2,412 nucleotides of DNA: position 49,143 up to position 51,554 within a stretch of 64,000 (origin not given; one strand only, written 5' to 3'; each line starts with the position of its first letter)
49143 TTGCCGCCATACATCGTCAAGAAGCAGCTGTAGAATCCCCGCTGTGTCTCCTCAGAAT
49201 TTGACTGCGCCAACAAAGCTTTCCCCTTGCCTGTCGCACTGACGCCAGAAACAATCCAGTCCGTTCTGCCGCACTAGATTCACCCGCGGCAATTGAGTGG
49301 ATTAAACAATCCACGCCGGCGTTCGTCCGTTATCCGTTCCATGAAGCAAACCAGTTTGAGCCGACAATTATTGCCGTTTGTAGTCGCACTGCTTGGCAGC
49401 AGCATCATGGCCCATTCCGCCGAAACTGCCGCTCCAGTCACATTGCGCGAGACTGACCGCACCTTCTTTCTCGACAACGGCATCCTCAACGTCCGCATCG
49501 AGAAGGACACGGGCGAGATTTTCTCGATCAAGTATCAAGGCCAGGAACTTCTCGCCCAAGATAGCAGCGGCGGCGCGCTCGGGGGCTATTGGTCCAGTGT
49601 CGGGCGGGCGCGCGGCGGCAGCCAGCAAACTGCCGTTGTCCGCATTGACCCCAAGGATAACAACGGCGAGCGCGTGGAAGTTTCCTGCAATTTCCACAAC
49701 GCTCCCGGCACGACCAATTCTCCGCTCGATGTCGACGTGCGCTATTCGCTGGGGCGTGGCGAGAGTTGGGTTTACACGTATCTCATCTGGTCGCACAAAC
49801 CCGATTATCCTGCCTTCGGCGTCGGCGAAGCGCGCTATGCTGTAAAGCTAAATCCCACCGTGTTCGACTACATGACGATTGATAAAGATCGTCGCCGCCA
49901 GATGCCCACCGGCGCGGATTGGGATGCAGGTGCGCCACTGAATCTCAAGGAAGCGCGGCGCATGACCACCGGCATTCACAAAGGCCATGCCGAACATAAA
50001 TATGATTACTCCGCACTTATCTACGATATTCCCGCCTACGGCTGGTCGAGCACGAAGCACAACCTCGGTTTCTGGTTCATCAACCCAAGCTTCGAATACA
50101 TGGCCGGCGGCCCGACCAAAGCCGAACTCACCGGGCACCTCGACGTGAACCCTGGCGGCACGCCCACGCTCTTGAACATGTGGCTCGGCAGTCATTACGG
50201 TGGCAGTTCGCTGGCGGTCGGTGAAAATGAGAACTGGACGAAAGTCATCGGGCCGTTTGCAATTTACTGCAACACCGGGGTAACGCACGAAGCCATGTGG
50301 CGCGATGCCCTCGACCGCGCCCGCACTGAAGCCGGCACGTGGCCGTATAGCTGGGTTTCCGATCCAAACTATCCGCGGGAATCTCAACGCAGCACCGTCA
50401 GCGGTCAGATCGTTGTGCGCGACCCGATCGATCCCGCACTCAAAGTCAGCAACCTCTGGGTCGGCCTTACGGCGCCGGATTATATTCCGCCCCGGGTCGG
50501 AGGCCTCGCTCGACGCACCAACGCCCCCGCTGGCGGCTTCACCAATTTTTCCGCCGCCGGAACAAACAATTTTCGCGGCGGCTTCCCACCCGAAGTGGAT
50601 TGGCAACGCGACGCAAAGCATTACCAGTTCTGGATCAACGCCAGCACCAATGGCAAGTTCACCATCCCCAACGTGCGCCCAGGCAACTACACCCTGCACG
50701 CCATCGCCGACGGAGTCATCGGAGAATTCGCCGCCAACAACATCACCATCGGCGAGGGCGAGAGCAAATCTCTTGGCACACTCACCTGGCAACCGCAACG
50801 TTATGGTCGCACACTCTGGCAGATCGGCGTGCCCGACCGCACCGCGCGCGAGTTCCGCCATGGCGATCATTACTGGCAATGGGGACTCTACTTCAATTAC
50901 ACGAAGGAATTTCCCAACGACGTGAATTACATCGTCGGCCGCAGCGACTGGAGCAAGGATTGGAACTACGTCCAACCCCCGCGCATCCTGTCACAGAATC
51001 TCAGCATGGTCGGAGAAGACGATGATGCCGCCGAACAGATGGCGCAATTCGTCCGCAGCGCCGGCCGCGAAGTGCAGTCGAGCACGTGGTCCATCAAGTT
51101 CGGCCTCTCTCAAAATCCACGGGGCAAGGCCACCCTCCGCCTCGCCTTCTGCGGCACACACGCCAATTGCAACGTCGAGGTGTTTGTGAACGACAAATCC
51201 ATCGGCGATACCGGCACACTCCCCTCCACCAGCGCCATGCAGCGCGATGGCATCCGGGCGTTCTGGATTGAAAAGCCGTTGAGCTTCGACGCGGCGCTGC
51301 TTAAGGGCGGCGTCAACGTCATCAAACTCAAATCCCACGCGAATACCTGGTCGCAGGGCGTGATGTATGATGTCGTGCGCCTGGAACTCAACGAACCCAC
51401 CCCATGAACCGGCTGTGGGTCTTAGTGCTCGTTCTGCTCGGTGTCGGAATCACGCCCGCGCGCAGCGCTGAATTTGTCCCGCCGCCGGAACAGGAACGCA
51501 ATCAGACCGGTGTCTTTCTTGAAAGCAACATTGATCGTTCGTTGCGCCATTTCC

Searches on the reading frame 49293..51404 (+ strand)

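Call 41: search_protein_families(library=pfam, proteins=[window:49293-51404:+], max_evalue=0.001)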
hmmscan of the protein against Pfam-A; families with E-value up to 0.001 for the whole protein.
window:49293-51404:+ (704 aa): 3 families
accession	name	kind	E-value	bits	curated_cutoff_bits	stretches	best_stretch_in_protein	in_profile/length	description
PF14683.12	CBM-like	-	9.6e-33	113.8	27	1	507-697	1-160/160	Polysaccharide lyase family 4, domain III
PF06045.17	Rhamnogal_lyase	-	7.5e-24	84.8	22.8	1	45-225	12-200/211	Rhamnogalacturonate lyase family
PF14686.12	fn3_3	-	2.9e-20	72.2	24.4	1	421-493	9-74/75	Polysaccharide lyase family 4, domain II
